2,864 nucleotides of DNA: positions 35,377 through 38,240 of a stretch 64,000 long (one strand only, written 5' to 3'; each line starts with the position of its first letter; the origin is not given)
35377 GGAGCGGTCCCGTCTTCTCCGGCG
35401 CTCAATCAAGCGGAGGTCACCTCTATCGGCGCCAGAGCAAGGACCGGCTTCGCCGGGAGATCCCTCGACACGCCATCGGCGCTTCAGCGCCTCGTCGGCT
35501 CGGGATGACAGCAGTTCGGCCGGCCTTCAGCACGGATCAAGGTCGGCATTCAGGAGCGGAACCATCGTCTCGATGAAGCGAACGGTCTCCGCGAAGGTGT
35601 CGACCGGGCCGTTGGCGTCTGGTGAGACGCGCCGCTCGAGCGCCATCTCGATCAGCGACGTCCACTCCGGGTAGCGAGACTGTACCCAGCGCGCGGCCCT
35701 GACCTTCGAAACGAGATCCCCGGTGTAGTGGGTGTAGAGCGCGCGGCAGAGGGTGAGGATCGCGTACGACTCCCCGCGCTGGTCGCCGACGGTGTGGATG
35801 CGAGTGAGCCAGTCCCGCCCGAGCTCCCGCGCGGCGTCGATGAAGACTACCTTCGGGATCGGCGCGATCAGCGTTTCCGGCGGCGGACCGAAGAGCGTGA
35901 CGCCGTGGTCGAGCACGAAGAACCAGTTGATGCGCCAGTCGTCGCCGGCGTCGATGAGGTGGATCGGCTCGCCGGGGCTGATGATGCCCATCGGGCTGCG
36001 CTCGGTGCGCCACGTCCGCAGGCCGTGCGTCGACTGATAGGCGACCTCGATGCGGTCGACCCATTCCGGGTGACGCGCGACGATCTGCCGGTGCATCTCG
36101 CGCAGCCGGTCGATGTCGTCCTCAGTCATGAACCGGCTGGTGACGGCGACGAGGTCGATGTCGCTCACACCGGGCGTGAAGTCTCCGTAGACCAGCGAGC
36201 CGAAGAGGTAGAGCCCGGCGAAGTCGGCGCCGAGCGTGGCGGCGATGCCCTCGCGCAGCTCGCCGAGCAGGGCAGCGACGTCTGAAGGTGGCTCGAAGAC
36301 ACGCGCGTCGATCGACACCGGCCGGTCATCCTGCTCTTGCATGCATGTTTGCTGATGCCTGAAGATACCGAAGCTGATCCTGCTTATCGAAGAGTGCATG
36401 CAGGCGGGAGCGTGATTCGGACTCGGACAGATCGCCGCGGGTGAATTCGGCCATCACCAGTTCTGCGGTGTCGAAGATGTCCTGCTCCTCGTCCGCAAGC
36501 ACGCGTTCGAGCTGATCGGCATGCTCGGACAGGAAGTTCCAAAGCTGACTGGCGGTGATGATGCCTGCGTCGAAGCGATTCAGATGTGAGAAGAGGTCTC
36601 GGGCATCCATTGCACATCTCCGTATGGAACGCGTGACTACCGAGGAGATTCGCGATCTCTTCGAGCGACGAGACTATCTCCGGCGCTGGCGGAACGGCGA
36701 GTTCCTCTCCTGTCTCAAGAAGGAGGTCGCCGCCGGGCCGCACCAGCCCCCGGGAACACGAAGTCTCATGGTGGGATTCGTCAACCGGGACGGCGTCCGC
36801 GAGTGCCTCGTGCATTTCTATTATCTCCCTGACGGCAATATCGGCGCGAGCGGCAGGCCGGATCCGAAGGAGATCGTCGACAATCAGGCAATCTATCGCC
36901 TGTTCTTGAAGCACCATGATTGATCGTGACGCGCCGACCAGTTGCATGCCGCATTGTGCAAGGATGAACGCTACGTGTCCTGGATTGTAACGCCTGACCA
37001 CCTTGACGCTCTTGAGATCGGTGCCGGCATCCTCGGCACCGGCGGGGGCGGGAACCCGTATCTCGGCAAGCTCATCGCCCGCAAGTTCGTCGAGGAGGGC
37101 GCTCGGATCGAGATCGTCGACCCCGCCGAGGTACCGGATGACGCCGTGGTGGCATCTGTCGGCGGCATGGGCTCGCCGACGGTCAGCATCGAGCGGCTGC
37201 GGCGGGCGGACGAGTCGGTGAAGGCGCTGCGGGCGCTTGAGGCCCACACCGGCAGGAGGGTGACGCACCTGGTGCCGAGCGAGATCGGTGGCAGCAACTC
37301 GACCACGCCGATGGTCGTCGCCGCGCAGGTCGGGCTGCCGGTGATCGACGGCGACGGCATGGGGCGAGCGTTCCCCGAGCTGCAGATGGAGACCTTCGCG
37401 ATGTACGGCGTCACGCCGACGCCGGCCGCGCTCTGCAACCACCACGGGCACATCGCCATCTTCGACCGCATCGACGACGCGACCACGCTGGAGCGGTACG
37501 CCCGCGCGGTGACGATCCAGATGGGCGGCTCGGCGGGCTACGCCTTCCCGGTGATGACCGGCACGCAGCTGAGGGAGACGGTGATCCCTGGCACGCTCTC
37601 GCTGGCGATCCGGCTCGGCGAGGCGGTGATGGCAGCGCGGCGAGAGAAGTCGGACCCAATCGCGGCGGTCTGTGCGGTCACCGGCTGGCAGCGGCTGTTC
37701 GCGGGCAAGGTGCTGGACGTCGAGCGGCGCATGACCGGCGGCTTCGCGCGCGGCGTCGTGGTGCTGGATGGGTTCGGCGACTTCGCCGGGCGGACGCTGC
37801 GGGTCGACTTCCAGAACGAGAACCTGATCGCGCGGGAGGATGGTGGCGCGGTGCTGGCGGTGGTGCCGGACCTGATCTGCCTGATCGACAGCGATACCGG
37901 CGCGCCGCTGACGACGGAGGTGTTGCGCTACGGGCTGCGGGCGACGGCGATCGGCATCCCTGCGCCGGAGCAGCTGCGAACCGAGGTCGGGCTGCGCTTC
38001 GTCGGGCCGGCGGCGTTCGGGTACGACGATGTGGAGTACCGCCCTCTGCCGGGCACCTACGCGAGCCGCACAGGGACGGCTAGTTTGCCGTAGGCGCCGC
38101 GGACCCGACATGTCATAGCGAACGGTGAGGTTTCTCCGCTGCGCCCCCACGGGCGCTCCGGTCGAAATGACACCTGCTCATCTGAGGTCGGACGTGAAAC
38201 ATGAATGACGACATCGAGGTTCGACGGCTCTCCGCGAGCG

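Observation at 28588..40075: Two orphan ParB-like paralogs in direct orientation bracket an 11.5-kb accessory-looking segment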

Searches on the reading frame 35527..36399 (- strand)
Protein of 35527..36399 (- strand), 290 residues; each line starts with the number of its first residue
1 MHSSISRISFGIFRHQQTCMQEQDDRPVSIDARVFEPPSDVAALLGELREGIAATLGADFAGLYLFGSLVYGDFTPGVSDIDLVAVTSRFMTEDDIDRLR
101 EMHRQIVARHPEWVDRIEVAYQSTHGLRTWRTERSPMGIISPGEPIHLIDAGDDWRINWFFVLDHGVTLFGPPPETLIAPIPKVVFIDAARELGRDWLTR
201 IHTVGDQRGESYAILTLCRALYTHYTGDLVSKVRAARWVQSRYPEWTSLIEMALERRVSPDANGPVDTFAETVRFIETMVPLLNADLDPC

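Call 4: search_protein_families(library=pfam, proteins=[window:35527-36399:-], max_evalue=0.01)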
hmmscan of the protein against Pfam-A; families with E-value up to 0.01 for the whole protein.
window:35527-36399:- (290 aa): 4 families
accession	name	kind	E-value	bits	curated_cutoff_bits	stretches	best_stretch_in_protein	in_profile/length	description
PF13427.11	AadA_C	-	4.5e-13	49.7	22.2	1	177-279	2-100/103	Aminoglycoside adenylyltransferase, C-terminal domain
PF01909.29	NTP_transf_2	-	1.6e-07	32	21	1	61-112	15-70/93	Nucleotidyltransferase domain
PF20697.3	NTase-conflict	-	0.0017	18.3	24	1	59-104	14-61/259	Pol beta superfamily nucleotidyltransferase in conflict systems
PF18765.7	Polbeta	-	0.0046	17.5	26.9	1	63-101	16-50/93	Polymerase beta, Nucleotidyltransferase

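Call 7: search_protein_families(library=padloc, proteins=[window:35527-36396:-], max_evalue=0.01)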
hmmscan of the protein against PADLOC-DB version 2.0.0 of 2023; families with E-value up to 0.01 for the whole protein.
window:35527-36396:- (289 aa): 2 families
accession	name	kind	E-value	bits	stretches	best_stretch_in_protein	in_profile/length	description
PDLC04903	PDC-S09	-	1.9e-06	26.1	1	39-120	6-87/108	-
PDLC04905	PDC-S09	-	0.0058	14.9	0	60-87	22-49/101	-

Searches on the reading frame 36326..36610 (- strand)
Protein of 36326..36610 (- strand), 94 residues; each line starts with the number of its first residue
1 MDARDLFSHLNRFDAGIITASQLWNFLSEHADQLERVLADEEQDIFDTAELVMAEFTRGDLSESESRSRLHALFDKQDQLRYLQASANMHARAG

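Call 4: search_protein_families(library=pfam, proteins=[window:36326-36610:-], max_evalue=0.01)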
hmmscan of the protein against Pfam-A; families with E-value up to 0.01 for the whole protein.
window:36326-36610:- (94 aa): 0 families

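Call 5: search_protein_families(library=ncbifam, proteins=[window:36326-36607:-], max_evalue=0.01)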
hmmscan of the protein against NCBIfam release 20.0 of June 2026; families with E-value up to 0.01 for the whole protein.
window:36326-36607:- (93 aa): 0 families

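Call 6: search_protein_families(library=phrogs, proteins=[window:36326-36607:-], max_evalue=0.01)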
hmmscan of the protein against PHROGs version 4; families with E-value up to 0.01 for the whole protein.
window:36326-36607:- (93 aa): 0 families

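Call 7: search_protein_families(library=padloc, proteins=[window:36326-36607:-], max_evalue=0.01)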
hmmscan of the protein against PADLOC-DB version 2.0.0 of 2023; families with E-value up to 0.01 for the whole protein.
window:36326-36607:- (93 aa): 0 families

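Call 83: search_protein_families(library=pfam, proteins=[window:36326-36607:-], max_evalue=0.05)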
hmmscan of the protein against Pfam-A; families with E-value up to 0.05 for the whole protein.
window:36326-36607:- (93 aa): 0 families

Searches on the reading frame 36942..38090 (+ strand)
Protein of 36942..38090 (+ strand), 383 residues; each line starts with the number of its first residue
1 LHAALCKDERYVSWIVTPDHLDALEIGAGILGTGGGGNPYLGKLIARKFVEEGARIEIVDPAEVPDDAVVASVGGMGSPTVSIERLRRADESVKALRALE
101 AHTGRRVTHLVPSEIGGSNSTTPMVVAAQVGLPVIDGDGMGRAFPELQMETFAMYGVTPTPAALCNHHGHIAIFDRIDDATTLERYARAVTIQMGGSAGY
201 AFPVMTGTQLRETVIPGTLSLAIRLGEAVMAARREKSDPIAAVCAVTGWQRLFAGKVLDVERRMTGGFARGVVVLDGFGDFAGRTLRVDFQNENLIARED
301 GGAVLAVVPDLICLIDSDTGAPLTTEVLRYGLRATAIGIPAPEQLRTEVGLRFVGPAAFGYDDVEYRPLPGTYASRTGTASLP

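Call 5: search_protein_families(library=ncbifam, proteins=[window:36942-38090:+], max_evalue=0.01)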
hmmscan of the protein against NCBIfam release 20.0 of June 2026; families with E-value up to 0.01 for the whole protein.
window:36942-38090:+ (383 aa): 2 families
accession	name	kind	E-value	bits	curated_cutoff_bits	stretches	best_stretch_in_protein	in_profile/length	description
NF058532.1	CH3_S_uro_de_S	equivalog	1.4e-24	86.7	450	1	26-338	13-321/352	S-methyl thiohydantoin desulfurase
NF058529.1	thiohydan_desulf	equivalog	2.9e-23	82.5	440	1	21-335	8-325/362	thiohydantoin desulfurase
